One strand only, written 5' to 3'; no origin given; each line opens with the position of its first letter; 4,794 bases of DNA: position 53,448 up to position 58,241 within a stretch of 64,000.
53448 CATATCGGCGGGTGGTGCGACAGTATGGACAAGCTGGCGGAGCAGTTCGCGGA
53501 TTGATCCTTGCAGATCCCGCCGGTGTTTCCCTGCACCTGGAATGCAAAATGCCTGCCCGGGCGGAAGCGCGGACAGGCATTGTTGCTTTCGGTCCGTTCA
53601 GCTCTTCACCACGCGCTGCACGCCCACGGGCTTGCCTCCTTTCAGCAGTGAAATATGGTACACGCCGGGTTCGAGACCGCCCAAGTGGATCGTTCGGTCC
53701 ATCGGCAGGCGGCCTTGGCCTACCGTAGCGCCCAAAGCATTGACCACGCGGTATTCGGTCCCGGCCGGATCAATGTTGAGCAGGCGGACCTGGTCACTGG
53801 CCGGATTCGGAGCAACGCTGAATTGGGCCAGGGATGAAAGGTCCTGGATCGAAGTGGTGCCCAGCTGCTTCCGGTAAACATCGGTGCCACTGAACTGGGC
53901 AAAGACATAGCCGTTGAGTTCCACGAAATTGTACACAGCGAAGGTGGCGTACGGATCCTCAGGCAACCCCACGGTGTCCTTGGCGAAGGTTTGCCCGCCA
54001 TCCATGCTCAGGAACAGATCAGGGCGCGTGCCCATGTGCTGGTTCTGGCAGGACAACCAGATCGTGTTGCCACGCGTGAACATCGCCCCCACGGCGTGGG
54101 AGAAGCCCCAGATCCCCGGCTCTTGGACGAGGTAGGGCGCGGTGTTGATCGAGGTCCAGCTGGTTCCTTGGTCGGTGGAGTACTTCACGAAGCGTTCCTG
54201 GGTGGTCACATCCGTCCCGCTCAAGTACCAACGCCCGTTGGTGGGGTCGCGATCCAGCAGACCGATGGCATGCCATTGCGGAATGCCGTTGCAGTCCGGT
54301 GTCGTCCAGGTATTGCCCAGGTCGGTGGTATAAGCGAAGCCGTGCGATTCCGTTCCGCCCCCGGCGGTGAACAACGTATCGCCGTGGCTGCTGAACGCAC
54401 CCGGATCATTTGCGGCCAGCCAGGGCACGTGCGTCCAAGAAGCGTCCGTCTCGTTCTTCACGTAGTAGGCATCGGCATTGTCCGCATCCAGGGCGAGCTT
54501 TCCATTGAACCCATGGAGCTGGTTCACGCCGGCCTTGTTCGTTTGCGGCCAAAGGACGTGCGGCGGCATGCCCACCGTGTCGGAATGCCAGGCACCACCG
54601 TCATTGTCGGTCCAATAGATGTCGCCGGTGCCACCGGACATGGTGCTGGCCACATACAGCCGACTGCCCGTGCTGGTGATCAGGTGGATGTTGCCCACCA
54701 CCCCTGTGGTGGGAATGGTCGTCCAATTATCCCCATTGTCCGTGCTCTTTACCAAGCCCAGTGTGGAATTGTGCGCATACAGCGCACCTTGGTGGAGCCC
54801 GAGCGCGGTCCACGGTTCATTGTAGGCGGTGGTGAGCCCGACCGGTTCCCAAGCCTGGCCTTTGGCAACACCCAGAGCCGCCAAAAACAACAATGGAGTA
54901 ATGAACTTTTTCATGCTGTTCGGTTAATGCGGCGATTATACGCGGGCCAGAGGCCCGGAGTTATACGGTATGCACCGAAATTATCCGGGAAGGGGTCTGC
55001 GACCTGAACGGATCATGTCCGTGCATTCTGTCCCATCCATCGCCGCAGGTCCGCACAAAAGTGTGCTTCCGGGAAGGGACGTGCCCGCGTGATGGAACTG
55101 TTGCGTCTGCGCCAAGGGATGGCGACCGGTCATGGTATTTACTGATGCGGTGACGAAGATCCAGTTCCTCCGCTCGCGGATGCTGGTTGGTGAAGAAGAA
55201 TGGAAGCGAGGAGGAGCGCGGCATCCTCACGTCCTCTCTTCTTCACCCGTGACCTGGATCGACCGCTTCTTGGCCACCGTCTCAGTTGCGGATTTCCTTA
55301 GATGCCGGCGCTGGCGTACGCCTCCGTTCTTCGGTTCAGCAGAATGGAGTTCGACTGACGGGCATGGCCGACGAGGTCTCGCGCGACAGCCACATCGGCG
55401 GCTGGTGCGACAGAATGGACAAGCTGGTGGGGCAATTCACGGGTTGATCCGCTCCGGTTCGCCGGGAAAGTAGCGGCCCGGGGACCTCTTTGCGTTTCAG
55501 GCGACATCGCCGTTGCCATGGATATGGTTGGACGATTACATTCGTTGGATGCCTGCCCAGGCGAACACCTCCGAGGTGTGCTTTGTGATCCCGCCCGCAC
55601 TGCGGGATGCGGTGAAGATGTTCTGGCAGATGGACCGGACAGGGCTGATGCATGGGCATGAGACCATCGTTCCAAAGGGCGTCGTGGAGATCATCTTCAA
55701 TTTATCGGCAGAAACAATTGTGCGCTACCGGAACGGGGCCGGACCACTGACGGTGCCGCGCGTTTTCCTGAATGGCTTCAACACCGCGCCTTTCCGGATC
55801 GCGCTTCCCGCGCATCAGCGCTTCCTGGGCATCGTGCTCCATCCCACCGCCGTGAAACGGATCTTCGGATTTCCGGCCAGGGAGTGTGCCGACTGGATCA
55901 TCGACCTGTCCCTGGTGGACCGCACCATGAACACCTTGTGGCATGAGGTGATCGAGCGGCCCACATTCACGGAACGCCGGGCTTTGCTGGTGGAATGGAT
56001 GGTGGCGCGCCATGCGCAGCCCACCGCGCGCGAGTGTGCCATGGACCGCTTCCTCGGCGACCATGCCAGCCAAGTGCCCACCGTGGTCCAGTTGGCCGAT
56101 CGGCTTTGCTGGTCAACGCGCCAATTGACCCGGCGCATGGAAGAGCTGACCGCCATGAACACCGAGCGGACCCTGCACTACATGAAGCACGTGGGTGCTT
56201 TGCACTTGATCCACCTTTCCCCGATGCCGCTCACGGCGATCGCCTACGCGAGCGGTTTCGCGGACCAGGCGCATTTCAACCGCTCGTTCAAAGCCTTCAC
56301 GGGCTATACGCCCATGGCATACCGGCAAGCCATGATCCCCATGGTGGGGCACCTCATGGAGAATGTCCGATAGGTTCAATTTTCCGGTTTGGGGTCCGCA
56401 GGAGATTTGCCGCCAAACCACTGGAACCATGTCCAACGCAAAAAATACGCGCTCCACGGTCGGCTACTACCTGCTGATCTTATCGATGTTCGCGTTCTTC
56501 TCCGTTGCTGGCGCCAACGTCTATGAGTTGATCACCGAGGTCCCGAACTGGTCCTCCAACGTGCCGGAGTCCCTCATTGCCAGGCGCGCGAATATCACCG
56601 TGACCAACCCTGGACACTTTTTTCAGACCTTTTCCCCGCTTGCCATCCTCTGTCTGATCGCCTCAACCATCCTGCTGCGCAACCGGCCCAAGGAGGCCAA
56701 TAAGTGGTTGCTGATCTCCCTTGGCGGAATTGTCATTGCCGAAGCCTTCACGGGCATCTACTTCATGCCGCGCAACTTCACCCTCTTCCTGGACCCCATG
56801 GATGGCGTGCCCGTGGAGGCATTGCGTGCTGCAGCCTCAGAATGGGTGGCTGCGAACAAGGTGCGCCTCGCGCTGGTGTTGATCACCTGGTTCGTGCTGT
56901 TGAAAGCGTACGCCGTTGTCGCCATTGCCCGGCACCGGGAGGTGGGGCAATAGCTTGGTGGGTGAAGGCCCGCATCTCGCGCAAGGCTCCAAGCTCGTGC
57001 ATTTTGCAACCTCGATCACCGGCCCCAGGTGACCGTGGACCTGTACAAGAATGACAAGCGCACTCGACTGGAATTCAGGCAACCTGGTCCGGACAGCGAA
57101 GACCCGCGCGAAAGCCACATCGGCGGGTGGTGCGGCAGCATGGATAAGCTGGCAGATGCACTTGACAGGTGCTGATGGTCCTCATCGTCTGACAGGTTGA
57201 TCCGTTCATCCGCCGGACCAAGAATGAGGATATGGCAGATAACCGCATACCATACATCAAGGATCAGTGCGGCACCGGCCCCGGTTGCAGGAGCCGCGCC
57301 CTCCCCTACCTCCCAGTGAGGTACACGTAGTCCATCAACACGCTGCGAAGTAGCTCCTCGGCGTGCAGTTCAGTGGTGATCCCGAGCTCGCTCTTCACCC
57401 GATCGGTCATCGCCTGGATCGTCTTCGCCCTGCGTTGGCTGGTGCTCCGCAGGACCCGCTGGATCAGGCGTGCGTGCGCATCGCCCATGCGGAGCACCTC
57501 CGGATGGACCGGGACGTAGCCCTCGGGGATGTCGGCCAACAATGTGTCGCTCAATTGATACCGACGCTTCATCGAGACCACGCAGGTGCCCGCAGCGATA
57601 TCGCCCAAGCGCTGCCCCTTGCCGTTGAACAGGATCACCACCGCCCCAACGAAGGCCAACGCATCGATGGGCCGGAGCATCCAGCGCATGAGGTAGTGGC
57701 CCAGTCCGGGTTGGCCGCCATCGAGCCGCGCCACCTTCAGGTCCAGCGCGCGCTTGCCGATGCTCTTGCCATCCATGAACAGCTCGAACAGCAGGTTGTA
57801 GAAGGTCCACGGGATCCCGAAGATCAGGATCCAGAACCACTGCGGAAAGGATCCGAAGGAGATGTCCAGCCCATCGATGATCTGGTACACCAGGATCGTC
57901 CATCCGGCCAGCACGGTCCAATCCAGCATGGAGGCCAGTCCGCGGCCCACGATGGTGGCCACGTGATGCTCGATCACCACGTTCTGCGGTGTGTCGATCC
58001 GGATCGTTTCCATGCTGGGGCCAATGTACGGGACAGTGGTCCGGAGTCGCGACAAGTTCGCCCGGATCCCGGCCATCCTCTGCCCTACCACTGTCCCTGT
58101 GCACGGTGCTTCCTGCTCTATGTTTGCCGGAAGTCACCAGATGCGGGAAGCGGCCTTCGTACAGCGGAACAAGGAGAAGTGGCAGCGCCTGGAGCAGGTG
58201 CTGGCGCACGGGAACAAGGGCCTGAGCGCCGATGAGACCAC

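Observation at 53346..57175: The 3' end of SRPBCC gene 8 occurs three times, bracketing unrelated cargo modules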

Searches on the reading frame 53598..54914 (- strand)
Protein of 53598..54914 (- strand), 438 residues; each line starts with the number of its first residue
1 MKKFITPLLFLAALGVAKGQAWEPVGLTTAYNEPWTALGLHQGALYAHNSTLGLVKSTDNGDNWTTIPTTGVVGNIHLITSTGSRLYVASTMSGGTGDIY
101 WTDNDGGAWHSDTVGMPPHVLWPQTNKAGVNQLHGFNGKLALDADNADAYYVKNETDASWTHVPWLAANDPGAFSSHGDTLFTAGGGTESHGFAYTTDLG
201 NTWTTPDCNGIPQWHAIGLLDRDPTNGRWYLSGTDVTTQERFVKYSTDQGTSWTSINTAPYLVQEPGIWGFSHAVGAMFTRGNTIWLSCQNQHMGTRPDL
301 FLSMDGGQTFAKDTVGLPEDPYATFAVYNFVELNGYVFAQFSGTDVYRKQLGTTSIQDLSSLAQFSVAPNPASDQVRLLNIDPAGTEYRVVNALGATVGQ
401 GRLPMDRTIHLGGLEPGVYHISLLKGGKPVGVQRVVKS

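Call 5: search_protein_families(library=pfam, proteins=[window:53598-54914:-], max_evalue=0.01)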
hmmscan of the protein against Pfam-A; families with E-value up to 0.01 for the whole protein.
window:53598-54914:- (438 aa): 4 families
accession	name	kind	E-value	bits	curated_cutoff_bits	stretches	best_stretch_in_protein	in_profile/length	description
PF15902.12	Sortilin-Vps10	-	1.8e-07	30.8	33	0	55-155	4-105/446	Sortilin, neurotensin receptor 3,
PF14870.12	PSII_BNR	-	7.9e-05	22.5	27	0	54-112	84-140/303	Photosynthesis system II assembly factor YCF48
PF18962.6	Por_Secre_tail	-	0.0014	19.3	27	1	369-427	3-66/75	Secretion system C-terminal sorting domain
PF03174.19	CHB_HEX_C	-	0.002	18.5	23.6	0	243-265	37-59/76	Chitobiase/beta-hexosaminidase C-terminal domain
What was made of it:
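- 53598..54914 (-): BNR/Sortilin-like secreted protein with a weak T9SS C-terminal sorting domain. Pfam hits in call 5.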

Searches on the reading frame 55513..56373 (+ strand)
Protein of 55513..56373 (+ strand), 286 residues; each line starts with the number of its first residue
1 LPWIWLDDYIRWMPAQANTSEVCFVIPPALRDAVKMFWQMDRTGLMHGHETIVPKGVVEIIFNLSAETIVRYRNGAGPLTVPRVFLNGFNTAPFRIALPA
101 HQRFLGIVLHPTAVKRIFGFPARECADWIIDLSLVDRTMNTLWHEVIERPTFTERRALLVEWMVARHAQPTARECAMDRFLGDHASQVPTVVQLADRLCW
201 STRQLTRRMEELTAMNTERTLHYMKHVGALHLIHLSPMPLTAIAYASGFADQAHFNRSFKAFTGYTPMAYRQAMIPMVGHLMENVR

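Call 5: search_protein_families(library=pfam, proteins=[window:55513-56373:+], max_evalue=0.01)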
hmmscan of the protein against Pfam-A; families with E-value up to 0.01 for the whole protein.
window:55513-56373:+ (286 aa): 3 families
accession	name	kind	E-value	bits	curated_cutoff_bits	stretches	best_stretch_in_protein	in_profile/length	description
PF12833.13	HTH_18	-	5.4e-17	62.3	33.6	1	194-272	1-79/80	Helix-turn-helix domain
PF20240.3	DUF6597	-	3.8e-15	56.2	27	1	28-128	7-100/103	Domain of unknown function (DUF6597)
PF00165.29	HTH_AraC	-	9.4e-11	42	26.6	1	234-272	2-42/42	Bacterial regulatory helix-turn-helix proteins, AraC family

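Call 28: find_homologous_proteins(query=window:55549-56373:+, max_evalue=1e-40)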
Query window:55549-56373:+ (274 aa): 11 proteins with E <= 1e-40 among 654 candidates.
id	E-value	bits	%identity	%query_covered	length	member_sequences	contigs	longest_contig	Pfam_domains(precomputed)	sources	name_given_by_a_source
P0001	1.2e-184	630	100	100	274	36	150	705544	PF12833.14,PF00165.30,PF20240.4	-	-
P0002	2.0e-58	216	43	94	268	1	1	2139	PF12833.14,PF00165.30,PF20240.4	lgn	-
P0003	2.3e-57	213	44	94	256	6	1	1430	PF12833.14,PF00165.30,PF20240.4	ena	-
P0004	2.4e-57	213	42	97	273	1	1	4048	PF12833.14,PF00165.30,PF20240.4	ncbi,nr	ncbi:MAG: AraC family transcriptional regulator [Balneolaceae bacterium]|nr:MAG: AraC family transcr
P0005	3.0e-57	212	44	95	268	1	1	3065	PF12833.14,PF00165.30,PF20240.4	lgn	-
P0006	2.6e-56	209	41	97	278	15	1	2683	PF12833.14,PF00165.30,PF20240.4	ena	-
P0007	5.4e-56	208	43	92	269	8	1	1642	PF12833.14,PF00165.30,PF20240.4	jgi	jgi:AraC-like DNA-binding protein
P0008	7.6e-56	208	41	97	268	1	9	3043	PF12833.14,PF00165.30,PF20240.4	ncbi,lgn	-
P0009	2.2e-55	206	42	93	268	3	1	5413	PF12833.14,PF00165.30,PF20240.4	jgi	-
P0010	2.1e-54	203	39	97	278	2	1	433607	PF12833.14,PF00165.30,PF20240.4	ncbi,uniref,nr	ncbi:AraC family transcriptional regulator [Hymenobacter gummosus]|uniref:AraC family transcriptiona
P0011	4.4e-54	202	42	94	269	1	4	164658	PF12833.14,PF00165.30,PF20240.4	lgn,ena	-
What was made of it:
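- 55513..56373 (+): AraC-family regulator (DUF6597 + HTH_18), in unit B. Gene callers start it at 55549. No homologue above 44% identity outside its own 90% cluster (call 28).
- araC has no close relatives elsewhere, which suggests a foreign origin (call 28).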

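Call 29: find_encoding_contigs(protein=window:55549-56373:+, flank=6000, max_places=10)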
Protein window:55549-56373:+ (274 aa): 23 contigs read that carry it; 10 places shown.
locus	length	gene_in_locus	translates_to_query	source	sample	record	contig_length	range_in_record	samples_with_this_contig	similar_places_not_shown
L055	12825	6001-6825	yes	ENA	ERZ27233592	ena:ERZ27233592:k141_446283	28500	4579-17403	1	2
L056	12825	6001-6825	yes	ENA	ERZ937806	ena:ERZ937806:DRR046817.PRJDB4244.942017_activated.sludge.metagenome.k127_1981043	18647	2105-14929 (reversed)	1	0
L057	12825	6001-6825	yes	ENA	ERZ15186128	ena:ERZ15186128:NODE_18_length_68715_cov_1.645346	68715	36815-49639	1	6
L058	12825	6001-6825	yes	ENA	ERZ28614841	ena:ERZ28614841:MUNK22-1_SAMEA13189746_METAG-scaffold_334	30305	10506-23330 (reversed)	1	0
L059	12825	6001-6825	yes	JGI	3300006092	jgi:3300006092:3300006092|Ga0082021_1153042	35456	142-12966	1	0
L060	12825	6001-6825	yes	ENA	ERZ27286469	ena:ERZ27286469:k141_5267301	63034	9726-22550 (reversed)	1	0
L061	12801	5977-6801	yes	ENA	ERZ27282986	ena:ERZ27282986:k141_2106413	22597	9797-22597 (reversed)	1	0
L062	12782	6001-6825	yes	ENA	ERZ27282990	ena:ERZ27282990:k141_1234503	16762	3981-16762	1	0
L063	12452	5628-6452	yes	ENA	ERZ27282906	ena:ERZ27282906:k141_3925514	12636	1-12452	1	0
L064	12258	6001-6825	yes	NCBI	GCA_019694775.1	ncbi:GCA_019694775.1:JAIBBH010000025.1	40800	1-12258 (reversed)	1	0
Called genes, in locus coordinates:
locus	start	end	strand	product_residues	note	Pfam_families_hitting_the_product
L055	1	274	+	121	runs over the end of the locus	PF06983:3-dmu-9_3-mt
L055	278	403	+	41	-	-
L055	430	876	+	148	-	PF08818:DUF1801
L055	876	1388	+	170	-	PF04191:PEMT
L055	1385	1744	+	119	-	PF09966:DUF2200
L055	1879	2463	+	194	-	PF28474:DUF8412, PF13376:OmdA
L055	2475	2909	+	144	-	PF10604:Polyketide_cyc2, PF08327:AHSA1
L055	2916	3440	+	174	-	PF10604:Polyketide_cyc2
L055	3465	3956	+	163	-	PF08327:AHSA1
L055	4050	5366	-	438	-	PF15902:Sortilin-Vps10 (faint)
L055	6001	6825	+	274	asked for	PF20240:DUF6597, PF12833:HTH_18, PF00165:HTH_AraC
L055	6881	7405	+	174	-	-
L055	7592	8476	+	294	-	PF03883:H2O2_YaaD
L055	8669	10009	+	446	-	PF02881:SRP54_N, PF06414:Zeta_toxin (weak), PF00448:SRP54, PF01656:CbiA (weak), PF02978:SRP_SPB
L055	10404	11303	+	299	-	PF00763:THF_DHG_CYH, PF02882:THF_DHG_CYH_C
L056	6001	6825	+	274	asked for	PF20240:DUF6597, PF12833:HTH_18, PF00165:HTH_AraC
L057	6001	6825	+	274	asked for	PF20240:DUF6597, PF12833:HTH_18, PF00165:HTH_AraC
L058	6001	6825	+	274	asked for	PF20240:DUF6597, PF12833:HTH_18, PF00165:HTH_AraC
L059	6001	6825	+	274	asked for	PF20240:DUF6597, PF12833:HTH_18, PF00165:HTH_AraC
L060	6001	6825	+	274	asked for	PF20240:DUF6597, PF12833:HTH_18, PF00165:HTH_AraC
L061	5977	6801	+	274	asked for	PF20240:DUF6597, PF12833:HTH_18, PF00165:HTH_AraC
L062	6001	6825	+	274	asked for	PF20240:DUF6597, PF12833:HTH_18, PF00165:HTH_AraC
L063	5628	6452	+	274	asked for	PF20240:DUF6597, PF12833:HTH_18, PF00165:HTH_AraC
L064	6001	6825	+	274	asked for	PF20240:DUF6597, PF12833:HTH_18, PF00165:HTH_AraC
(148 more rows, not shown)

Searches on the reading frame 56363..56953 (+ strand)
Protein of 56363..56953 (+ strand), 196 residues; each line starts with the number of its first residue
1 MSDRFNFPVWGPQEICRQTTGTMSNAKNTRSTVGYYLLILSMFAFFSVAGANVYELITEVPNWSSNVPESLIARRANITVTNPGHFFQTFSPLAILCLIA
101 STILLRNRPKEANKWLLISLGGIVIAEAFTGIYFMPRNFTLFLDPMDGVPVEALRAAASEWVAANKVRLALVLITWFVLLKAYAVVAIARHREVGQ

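Call 5: search_protein_families(library=pfam, proteins=[window:56363-56953:+], max_evalue=0.01)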
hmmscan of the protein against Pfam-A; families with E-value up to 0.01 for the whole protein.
window:56363-56953:+ (196 aa): 1 family
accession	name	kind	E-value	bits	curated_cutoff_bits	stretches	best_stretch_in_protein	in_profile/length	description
PF08592.16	Anthrone_oxy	-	5.2e-05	23.8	27.3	1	88-174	3-102/106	Anthrone oxygenase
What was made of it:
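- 56363..56953 (+): DUF1772/Anthrone_oxy-like membrane protein, in unit B. Pfam PF08592, E=5e-5, below the gathering score (call 5).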

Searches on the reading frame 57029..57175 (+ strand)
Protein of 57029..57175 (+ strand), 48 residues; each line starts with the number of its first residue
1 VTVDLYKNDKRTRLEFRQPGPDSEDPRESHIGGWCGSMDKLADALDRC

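Call 5: search_protein_families(library=pfam, proteins=[window:57029-57175:+], max_evalue=0.01)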
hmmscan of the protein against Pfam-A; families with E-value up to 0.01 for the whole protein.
window:57029-57175:+ (48 aa): 1 family
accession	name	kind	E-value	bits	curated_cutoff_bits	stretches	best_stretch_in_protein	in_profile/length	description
PF08327.17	AHSA1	-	0.008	16.8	22.1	1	1-45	79-124/125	Activator of Hsp90 ATPase homolog 1-like protein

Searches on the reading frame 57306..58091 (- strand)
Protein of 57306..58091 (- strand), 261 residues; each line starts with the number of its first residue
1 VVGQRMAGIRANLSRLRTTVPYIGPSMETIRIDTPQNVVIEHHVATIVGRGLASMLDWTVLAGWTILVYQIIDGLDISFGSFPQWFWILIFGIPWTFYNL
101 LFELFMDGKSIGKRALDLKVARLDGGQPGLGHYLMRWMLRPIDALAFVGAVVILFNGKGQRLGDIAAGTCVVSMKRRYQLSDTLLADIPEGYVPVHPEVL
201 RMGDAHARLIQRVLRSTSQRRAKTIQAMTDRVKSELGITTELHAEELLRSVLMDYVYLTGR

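Call 5: search_protein_families(library=pfam, proteins=[window:57306-58091:-], max_evalue=0.01)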
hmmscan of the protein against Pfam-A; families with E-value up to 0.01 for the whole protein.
window:57306-58091:- (261 aa): 1 family
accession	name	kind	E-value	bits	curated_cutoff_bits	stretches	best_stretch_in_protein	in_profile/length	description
PF06271.18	RDD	-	6.3e-15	56.1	24.1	1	45-168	2-137/137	RDD family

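Call 53: find_encoding_contigs(protein=window:57306-58076:-, flank=7000, max_places=10)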
Protein window:57306-58076:- (256 aa): 24 contigs read that carry it; 10 places shown.
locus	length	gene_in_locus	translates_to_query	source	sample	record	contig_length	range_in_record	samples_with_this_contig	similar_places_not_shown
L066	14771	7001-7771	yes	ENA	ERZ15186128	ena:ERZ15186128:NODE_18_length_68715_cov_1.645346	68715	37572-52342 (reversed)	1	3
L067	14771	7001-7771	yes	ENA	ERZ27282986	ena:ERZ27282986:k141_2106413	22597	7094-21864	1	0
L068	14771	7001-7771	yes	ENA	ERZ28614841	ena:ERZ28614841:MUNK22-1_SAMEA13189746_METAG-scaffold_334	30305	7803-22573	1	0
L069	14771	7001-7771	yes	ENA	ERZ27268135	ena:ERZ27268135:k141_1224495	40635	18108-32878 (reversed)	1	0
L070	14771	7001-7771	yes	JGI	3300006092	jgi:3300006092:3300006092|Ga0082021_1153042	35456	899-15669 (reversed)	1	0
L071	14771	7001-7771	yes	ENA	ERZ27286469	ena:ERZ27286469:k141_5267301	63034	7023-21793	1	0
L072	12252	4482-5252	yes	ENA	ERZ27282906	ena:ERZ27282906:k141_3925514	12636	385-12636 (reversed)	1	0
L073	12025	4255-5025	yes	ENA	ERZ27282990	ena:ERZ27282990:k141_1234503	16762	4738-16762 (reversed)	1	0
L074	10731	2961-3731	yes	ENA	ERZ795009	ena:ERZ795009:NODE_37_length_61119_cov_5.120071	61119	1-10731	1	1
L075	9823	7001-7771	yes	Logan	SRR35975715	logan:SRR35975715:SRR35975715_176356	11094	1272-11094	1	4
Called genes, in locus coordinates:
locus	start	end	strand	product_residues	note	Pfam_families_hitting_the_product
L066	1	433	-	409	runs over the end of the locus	PF13173:AAA_14, PF13635:DUF4143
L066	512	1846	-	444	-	PF01882:DUF58, PF13519:VWA_2 (weak)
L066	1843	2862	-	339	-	PF00493:MCM (weak), PF20030:bpMoxR, PF05496:RuvB_N (faint), PF00004:AAA (weak), PF07726:AAA_3, PF07728:AAA_5, PF17863:AAA_lid_2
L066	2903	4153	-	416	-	PF14258:DUF4350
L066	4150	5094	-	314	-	PF13559:DUF4129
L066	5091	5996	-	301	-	PF06790:UPF0259 (weak)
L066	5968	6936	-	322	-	PF28475:DUF8413, PF01944:SpoIIM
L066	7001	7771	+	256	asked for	PF06271:RDD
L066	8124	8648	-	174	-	-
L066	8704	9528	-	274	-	PF20240:DUF6597, PF12833:HTH_18, PF00165:HTH_AraC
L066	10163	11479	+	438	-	PF15902:Sortilin-Vps10 (faint)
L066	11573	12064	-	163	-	PF08327:AHSA1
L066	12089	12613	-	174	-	PF10604:Polyketide_cyc2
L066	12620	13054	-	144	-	PF10604:Polyketide_cyc2, PF08327:AHSA1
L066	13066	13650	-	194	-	PF28474:DUF8412, PF13376:OmdA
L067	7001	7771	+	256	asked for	PF06271:RDD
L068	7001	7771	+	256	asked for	PF06271:RDD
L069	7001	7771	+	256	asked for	PF06271:RDD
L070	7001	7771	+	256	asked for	PF06271:RDD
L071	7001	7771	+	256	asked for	PF06271:RDD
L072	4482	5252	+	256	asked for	PF06271:RDD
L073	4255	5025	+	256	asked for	PF06271:RDD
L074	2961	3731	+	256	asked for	PF06271:RDD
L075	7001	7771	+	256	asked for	PF06271:RDD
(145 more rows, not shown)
